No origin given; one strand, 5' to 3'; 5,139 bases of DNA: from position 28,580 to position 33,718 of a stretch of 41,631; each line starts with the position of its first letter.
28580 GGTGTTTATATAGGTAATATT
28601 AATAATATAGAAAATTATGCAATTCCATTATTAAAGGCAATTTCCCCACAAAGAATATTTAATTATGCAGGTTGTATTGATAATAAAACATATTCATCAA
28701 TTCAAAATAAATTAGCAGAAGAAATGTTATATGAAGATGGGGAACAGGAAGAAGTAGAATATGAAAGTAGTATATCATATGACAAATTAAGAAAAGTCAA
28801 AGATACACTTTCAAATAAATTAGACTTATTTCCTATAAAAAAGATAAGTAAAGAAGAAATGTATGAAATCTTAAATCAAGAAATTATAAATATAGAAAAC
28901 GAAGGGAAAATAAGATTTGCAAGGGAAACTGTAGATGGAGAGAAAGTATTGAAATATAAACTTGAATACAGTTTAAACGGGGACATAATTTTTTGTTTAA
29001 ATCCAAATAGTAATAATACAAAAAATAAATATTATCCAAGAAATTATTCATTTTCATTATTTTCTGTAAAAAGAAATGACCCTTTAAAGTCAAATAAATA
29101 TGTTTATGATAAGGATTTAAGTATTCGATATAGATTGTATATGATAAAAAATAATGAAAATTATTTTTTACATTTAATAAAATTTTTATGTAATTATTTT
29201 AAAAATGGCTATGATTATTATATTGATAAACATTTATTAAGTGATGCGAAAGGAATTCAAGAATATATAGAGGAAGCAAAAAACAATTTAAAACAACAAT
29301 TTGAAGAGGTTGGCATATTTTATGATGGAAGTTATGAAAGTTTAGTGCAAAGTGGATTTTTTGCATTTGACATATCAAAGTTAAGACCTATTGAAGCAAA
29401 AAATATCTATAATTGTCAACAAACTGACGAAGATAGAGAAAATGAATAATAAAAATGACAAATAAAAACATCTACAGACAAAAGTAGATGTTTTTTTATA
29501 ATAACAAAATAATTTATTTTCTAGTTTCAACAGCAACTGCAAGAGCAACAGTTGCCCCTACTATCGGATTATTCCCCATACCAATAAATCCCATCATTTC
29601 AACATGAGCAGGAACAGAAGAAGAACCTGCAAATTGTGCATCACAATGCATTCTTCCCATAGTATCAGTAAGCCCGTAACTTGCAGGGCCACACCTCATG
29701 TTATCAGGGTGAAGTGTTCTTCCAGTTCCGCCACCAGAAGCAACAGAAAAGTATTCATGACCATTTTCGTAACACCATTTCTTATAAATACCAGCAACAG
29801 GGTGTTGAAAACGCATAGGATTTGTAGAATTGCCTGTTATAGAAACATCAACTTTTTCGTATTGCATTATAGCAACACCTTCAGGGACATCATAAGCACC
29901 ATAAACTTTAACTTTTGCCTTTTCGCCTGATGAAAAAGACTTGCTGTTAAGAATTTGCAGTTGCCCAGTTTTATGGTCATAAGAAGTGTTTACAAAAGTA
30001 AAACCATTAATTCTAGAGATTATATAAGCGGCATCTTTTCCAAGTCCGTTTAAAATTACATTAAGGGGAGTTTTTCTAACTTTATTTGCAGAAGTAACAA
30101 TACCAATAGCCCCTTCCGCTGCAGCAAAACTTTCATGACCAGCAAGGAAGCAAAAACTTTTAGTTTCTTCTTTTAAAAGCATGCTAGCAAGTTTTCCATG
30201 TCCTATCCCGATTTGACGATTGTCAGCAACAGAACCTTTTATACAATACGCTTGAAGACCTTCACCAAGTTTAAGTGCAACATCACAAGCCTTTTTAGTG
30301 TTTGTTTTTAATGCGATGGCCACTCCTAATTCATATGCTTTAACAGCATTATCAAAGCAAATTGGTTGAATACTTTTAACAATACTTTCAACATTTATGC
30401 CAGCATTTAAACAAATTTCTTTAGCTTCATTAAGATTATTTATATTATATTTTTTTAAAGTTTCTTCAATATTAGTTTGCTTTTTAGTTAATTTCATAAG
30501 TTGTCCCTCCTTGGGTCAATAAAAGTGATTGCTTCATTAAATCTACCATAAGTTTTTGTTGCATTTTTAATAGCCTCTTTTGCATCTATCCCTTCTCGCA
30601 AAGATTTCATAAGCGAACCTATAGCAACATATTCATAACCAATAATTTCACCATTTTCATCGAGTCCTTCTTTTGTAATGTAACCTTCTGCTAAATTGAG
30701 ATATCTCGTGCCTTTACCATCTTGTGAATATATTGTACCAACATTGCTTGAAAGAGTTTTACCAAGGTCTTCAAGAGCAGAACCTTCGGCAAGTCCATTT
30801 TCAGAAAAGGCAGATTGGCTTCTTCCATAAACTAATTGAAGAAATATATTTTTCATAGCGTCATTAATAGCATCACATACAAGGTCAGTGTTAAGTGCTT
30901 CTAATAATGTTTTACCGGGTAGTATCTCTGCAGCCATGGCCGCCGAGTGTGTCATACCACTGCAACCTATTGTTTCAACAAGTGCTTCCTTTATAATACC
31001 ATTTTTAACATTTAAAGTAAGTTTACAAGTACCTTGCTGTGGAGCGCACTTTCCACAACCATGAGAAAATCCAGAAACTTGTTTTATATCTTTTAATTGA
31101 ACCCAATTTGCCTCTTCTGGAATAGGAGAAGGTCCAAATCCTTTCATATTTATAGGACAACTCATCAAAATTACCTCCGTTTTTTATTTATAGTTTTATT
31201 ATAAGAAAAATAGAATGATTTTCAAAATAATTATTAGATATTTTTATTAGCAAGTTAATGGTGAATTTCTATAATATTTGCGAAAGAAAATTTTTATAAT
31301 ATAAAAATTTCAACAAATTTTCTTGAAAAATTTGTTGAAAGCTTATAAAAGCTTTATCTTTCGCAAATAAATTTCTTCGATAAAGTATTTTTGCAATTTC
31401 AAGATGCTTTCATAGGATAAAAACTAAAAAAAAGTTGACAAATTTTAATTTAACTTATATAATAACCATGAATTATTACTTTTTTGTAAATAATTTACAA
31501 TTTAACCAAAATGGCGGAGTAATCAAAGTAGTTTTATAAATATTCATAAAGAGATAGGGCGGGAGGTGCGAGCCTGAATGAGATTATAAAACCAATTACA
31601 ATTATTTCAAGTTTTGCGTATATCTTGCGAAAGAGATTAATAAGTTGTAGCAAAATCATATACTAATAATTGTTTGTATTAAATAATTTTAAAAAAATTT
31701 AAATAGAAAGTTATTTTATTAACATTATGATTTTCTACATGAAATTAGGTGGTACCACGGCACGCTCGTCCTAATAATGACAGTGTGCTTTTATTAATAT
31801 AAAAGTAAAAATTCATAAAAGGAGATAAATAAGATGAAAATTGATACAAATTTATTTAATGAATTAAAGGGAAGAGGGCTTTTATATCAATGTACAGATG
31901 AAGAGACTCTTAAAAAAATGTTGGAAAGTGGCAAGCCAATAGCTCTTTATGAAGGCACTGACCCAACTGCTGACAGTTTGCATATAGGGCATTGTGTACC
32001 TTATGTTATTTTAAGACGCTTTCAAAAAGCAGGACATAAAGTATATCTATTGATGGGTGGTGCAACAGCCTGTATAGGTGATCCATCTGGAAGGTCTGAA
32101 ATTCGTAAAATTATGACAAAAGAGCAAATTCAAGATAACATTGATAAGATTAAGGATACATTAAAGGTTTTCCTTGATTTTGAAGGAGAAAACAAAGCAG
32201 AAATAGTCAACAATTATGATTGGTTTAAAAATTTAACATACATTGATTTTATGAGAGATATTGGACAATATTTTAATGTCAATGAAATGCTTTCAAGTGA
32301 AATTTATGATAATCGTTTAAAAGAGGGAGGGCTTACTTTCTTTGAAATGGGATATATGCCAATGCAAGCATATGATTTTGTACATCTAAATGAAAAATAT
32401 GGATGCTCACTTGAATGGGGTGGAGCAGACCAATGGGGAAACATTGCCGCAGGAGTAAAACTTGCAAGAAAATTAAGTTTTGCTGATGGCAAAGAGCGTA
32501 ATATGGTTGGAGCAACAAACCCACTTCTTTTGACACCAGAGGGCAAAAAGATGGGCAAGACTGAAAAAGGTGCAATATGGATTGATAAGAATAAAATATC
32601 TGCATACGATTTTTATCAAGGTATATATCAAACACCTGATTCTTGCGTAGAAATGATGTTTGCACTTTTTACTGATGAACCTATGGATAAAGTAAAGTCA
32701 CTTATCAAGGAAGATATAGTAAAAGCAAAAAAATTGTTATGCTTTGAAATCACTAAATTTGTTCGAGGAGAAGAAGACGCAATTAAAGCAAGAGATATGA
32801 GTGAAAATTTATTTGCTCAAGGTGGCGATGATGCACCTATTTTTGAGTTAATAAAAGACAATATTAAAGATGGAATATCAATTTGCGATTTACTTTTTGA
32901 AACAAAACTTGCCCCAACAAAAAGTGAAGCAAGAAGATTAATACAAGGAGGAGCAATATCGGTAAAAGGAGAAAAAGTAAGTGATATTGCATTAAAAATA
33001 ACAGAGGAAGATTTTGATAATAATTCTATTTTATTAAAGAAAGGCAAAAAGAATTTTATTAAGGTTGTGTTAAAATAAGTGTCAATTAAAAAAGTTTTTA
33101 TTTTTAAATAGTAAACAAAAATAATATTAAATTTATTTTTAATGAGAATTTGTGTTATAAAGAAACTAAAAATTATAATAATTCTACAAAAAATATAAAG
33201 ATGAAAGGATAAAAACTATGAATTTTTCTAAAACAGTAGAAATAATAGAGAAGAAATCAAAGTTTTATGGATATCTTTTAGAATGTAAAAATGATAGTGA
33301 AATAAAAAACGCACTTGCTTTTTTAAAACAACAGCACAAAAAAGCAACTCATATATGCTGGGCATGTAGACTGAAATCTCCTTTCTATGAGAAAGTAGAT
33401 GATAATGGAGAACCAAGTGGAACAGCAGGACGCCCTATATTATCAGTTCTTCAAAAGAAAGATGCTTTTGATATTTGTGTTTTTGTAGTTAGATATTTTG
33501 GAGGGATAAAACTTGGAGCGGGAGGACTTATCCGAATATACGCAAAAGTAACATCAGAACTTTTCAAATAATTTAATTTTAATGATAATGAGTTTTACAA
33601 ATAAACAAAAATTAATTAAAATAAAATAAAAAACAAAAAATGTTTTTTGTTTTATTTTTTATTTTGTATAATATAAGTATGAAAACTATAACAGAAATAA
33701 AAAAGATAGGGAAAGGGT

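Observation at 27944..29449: MazF/PemK endoribonuclease domain buried inside a 501-aa orphan protein with no adjacent antitoxin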

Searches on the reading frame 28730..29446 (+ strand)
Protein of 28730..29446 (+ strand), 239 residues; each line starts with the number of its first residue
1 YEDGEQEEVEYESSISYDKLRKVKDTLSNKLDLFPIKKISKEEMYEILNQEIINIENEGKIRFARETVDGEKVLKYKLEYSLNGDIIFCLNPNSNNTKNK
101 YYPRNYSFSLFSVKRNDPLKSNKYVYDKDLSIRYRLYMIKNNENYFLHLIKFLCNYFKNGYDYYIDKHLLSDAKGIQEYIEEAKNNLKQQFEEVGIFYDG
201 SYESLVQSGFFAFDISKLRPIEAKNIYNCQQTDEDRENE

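Call 18: search_protein_families(library=padloc, proteins=[window:28730-29446:+], max_evalue=10)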
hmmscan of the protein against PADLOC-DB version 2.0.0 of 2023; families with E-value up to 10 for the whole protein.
window:28730-29446:+ (239 aa): 0 families

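Call 19: search_protein_families(library=phrogs, proteins=[window:28730-29446:+], max_evalue=10)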
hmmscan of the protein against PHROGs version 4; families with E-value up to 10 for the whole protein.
window:28730-29446:+ (239 aa): 1 family
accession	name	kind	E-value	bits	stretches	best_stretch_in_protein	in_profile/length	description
phrog_25873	-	unknown function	0.19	12.7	1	155-186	34-65/69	-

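Call 54: search_protein_families(library=pfam, alignment_id=A4, max_evalue=1)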
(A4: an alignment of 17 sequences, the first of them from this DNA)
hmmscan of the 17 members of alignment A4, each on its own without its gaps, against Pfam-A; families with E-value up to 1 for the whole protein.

A. member 1, seq(226 aa): 0 families

B. families by the number of members that match (of 17 scanned): 10 families
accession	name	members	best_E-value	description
PF24227.1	DUF7443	1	0.0062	Domain of unknown function (DUF7443)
PF19156.5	DUF5838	1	0.016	Family of unknown function (DUF5838)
PF18210.6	Knl1_RWD_C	1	0.047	Knl1 RWD C-terminal domain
PF24753.1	DUF7698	1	0.07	Domain of unknown function (DUF7698)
PF16708.10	LppA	1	0.095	Lipoprotein confined to pathogenic Mycobacterium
PF01533.22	Tospo_nucleocap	1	0.12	Tospovirus nucleocapsid protein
PF03776.19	MinE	1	0.13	Septum formation topological specificity factor MinE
PF21198.3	ASH2L-like_WH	1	0.15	Set1/Ash2 histone methyltransferase complex subunit ASH2-like, WH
PF03822.20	NAF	1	0.2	NAF domain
PF04282.18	DUF438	1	0.21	Family of unknown function (DUF438)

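Call 55: search_solved_structures(query=A4, max_evalue=10)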
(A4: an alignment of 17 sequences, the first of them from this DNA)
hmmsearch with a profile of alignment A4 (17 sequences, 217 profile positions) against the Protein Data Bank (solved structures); distinct sequences matched with E-value up to 10: 4.
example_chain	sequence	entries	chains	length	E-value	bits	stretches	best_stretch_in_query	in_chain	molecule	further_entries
2fyh_A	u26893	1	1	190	0.012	18.7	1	158-202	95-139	putative integral membrane transport protein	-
1kl7_A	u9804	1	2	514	0.036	17.1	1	38-172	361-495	Threonine Synthase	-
8fkp_SH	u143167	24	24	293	0.053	16.6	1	145-194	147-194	MKI67 FHA domain-interacting nucleolar phosphoprotein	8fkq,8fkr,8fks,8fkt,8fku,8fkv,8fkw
1vdx_A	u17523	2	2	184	0.7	12.9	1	158-202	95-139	Hypothetical protein PH0099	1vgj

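Call 56: predict_structure(alignment_id=A4)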
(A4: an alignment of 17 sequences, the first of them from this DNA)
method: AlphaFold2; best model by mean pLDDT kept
length: 226 residues; sequences in the alignment: 17
mean_pLDDT: 87.6   pTM: 0.81
mean pLDDT of the five models: 87.6, 87.3, 86.8, 86.4, 86.3
residues with pLDDT >= 90: 159; 70-90: 36; 50-70: 14; < 50: 17
segments of 3 or more residues with pLDDT < 50: 210-226
pLDDT, mean of each block of 10 residues (from residue 1): 61 79 91 95 92 94 94 95 91 97 92 96 93 94 96 89 96 97 95 97 77 44 40
secondary structure, 60 per line:
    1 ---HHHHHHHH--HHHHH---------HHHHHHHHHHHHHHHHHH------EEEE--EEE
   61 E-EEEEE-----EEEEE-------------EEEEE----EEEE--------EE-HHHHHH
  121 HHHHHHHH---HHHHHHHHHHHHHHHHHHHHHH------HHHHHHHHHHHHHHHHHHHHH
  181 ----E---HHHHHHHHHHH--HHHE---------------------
elements in order: H4-11 H14-18 H28-45 E52-55 E58-61 E63-67 E73-77 E91-95 E100-103 H115-128 H132-153 H160-180 H189-199

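Call 59: fold_search(model_id=the predicted structure, library=pdb)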
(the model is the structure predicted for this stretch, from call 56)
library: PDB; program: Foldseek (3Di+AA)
matches with E <= 10: 114; with E <= 0.001: 0
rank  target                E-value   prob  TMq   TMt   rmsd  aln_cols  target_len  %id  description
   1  6nu2_z                5.8e-01  0.10  0.18  0.19  20.4       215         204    9  Structural insights into unique features of the human mitochondrial ribosome recycling (released 2019-04-17)
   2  7nsh_BG               6.5e-01  0.05  0.12  0.14  18.5       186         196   11  39S mammalian mitochondrial large ribosomal subunit with mtRRF (post) and mtEFG2 (released 2021-05-05)
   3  7a6h_B                1.5e+00  0.38  0.19  0.04   4.7        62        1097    8  Cryo-EM structure of human apo RNA Polymerase III (released 2021-02-03)
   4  6tut_B                1.7e+00  0.28  0.19  0.05   5.7        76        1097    6  Cryo-EM structure of the RNA Polymerase III-Maf1 complex (released 2020-02-19)
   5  5bvt                  2.7e+00  0.25  0.16  0.25   6.7        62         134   14  Palmitate-bound pFABP5 (released 2015-08-05)
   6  9oz6_A                3.0e+00  0.16  0.08  0.35   5.4        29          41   17  Cryo-EM structure of 1:1 chicken ROS1 and chicken NEL complex. (released 2026-02-25)
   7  8th5_C                3.0e+00  0.08  0.16  0.26  12.3       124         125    9  Crystal Structure of the G3BP1 NTF2-like domain bound to the IDR1 of SARS-CoV-2 nucleocapsid protein P13L mutant (released 2024-03-20)
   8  7xt7_j                3.0e+00  0.04  0.12  0.06  19.8       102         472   13  RNA polymerase II elongation complex transcribing a nucleosome (EC49B) (released 2022-10-12)
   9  6m3l_B                3.0e+00  0.01  0.09  0.11  15.9       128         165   16  Crystal structure of the R.PabI(Y68F-K154A)-dsDNA(nonspecific) complex (released 2020-03-18)
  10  9j5s_A                3.1e+00  0.04  0.15  0.22  12.9       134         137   11  Crystal structure of human G3BP1 in complex with CHIKV nsP3 peptide (released 2025-04-09)
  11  9b2k_P                3.1e+00  0.01  0.09  0.04  18.1       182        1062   12  SpCas9 with dual-guide RNA in open conformation (released 2025-03-26)
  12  7zy4_A                3.3e+00  0.08  0.15  0.12   8.5        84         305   12  Crystal structure of human CstF77 in complex with hFip1 (released 2022-09-14)
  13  7zy4_B                3.5e+00  0.07  0.15  0.12   8.4        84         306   12  Crystal structure of human CstF77 in complex with hFip1 (released 2022-09-14)
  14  8auv_Q                3.5e+00  0.07  0.12  0.09  12.7        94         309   11  Cryo-EM structure of the plant 40S subunit (released 2023-06-07)
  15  3dcz                  3.5e+00  0.06  0.14  0.18  13.6       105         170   14  CRYSTAL STRUCTURE OF A PUTATIVE RNFG SUBUNIT OF ELECTRON TRANSPORT COMPLEX (TM0246) FROM THERMOTOGA MARITIMA AT 1.65 A R (released 2008-06-24)
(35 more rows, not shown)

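Call 63: fold_search(model_id=the predicted structure, library=viral)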
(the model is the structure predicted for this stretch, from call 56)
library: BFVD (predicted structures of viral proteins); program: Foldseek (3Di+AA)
matches with E <= 10: 378; with E <= 0.001: 0
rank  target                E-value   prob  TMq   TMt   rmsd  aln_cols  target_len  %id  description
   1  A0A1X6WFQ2            4.0e-02  0.82  0.18  0.23  15.2        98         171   17  (no name in the UniProt tables at hand)
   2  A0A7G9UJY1            2.2e-01  0.30  0.19  0.13  18.8       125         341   20  Soluble interferon alpha/beta receptor OPG204 [Lumpy skin disease virus]
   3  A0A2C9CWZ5            2.4e-01  0.20  0.18  0.25  18.0       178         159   13  Uncharacterized protein [Yersinia phage fHe-Yen9-04]
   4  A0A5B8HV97            3.6e-01  0.72  0.17  0.26  10.8        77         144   12  F-box domain-containing protein [Mimiviridae sp. ChoanoV1]
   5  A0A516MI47            6.0e-01  0.18  0.22  0.32   9.8       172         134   10  (no name in the UniProt tables at hand)
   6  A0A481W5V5            6.0e-01  0.08  0.17  0.20  13.7       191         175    9  Uncharacterized protein [Pseudomonas phage Lana]
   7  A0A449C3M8            6.7e-01  0.30  0.18  0.33   5.7        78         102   13  Phage protein [Yersinia phage fPS-90]
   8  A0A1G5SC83            6.7e-01  0.13  0.12  0.27  13.0        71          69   20  (no name in the UniProt tables at hand)
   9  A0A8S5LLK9            7.1e-01  0.30  0.16  0.07  11.7        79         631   16  Uncharacterized protein [Siphoviridae sp. ctKcB20]
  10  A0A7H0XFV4            7.1e-01  0.28  0.19  0.42   7.6        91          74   11  Uncharacterized protein [Pseudomonas phage phiK7A1]
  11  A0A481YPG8            7.5e-01  0.05  0.12  0.04  17.1       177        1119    9  DNA-directed RNA polymerase [Pithovirus LCDPAC01]
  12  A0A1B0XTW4            8.0e-01  0.11  0.15  0.21  15.8       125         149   10  (no name in the UniProt tables at hand)
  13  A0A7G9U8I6            8.4e-01  0.25  0.19  0.16  14.4       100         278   13  Late expression factor 8 [Spilarctia obliqua nucleopolyhedrovirus]
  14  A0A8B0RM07            8.4e-01  0.11  0.17  0.05  15.9       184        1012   10  RNA-directed RNA polymerase (Fragment) [Riboviria sp.]
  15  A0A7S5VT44            8.9e-01  0.25  0.18  0.24  12.6       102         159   12  (no name in the UniProt tables at hand)
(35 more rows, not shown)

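Call 71: search_dna_similar(query=window:28769-29446:+, collection=phages, mode=protein, max_evalue=0.01)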
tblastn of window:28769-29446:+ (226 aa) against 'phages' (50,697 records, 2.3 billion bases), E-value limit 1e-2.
No match.

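Call 72: search_dna_similar(query=window:28769-29446:+, collection=plasmids, mode=protein, max_evalue=0.01)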
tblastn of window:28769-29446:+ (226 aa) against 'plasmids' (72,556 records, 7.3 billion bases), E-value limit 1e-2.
No match.

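Call 91: find_homologous_proteins(query=A4, max_evalue=0.001)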
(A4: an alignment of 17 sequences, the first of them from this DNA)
Query A4 (17 sequences) (226 aa, profile of the alignment): 1 proteins with E <= 0.001 among 4236 candidates.
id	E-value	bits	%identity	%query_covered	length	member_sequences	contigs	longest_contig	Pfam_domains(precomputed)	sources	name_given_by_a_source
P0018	3.6e-39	153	27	27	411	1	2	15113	PF02452.24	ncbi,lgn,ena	-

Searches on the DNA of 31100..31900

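Call 99: search_rna_families(source=window, start=31100, end=31900, threshold=evalue, max_evalue=1)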
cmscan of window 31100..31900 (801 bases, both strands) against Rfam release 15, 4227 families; matches with E-value up to 1: 3.
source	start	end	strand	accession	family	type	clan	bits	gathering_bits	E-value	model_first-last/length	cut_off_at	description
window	31506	31776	+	RF00230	T-box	Cis-reg; leader;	-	48.4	93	1.8e-09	1-219/219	no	T-box leader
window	31289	31342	+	RF00384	Pox_AX_element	Cis-reg;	-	21.1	60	0.86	1-62/62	no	Poxvirus AX element late mRNA cis-regulatory element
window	31298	31349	+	RF03996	mir-3012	Gene; miRNA;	-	20.4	90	0.58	1-68/68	no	mir-3012 microRNA precursor family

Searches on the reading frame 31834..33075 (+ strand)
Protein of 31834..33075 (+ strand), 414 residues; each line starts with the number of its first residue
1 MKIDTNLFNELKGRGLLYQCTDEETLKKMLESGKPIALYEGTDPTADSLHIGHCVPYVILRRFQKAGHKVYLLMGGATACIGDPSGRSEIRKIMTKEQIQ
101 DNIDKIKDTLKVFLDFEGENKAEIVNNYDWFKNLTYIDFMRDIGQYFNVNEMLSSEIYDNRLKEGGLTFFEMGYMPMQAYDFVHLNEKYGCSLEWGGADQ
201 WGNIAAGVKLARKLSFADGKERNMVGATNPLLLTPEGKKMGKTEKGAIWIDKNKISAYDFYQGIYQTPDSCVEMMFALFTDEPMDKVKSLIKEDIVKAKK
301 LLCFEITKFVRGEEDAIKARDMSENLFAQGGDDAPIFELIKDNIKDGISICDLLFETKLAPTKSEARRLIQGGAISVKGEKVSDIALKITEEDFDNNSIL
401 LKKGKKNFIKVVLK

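Call 13: search_protein_families(library=pfam, proteins=[window:31834-33075:+], max_evalue=0.001)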
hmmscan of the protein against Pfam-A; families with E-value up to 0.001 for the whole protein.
window:31834-33075:+ (414 aa): 3 families
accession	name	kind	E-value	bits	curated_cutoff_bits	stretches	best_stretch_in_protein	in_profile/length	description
PF00579.31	tRNA-synt_1b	-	8.6e-68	229.2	21.1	1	33-327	3-291/292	tRNA synthetases class I (W and Y)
PF22421.1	SYY_C-terminal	-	1.4e-14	54.2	27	1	329-409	4-81/83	Tyrosine--tRNA ligase SYY-like C-terminal domain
PF01479.30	S4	-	2.7e-07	30.7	22.8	1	353-393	6-46/48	S4 domain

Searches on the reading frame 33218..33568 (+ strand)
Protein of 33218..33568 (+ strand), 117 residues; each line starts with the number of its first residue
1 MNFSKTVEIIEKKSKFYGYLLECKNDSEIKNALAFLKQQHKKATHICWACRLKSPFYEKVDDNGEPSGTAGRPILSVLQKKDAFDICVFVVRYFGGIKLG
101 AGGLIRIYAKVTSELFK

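Call 13: search_protein_families(library=pfam, proteins=[window:33218-33568:+], max_evalue=0.001)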
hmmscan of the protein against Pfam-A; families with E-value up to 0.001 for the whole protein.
window:33218-33568:+ (117 aa): 1 family
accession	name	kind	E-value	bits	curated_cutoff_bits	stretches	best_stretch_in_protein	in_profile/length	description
PF01205.25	UPF0029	-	8.4e-36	122.7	27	1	12-114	1-105/107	Uncharacterized protein family UPF0029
